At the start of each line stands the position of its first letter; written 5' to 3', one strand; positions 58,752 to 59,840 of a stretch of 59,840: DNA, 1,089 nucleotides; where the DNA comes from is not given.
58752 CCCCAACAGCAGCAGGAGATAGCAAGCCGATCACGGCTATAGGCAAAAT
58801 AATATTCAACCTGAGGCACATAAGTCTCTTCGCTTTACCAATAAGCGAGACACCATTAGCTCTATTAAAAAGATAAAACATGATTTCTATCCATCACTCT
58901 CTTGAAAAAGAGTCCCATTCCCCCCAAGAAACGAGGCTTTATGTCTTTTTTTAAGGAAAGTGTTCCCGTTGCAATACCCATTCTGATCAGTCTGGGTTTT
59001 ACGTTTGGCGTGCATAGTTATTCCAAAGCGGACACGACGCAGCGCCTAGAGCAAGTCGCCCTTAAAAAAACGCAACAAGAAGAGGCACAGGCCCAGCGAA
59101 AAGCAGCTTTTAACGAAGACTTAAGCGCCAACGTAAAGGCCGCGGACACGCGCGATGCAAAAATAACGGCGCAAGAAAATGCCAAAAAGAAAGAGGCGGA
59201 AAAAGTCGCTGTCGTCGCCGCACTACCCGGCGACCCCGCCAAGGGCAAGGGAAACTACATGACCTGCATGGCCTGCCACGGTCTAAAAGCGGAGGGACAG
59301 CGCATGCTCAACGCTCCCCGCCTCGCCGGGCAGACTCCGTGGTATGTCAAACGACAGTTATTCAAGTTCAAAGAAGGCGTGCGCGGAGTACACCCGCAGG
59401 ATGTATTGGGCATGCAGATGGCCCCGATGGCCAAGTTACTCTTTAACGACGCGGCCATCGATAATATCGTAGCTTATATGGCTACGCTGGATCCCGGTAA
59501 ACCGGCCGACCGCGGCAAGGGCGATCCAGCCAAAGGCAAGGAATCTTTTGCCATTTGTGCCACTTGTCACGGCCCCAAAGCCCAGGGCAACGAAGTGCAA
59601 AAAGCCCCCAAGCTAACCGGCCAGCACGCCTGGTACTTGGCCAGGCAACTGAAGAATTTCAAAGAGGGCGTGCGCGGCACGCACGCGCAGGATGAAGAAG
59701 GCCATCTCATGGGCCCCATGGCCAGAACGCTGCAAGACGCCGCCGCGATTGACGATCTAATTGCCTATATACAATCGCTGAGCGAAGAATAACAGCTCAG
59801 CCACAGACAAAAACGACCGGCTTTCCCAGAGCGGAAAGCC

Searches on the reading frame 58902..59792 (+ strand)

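Call 35: search_protein_families(library=pfam, proteins=[window:58902-59792:+], max_evalue=0.01)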
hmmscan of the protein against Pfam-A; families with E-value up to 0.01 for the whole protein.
window:58902-59792:+ (296 aa): 2 families
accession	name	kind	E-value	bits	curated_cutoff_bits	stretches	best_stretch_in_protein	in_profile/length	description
PF00034.26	Cytochrom_C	-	5.2e-25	89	21.3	2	210-294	2-90/90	Cytochrome c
PF13442.11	Cytochrome_CBB3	-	2.8e-11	44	27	2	120-193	12-68/68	Cytochrome C oxidase, cbb3-type, subunit III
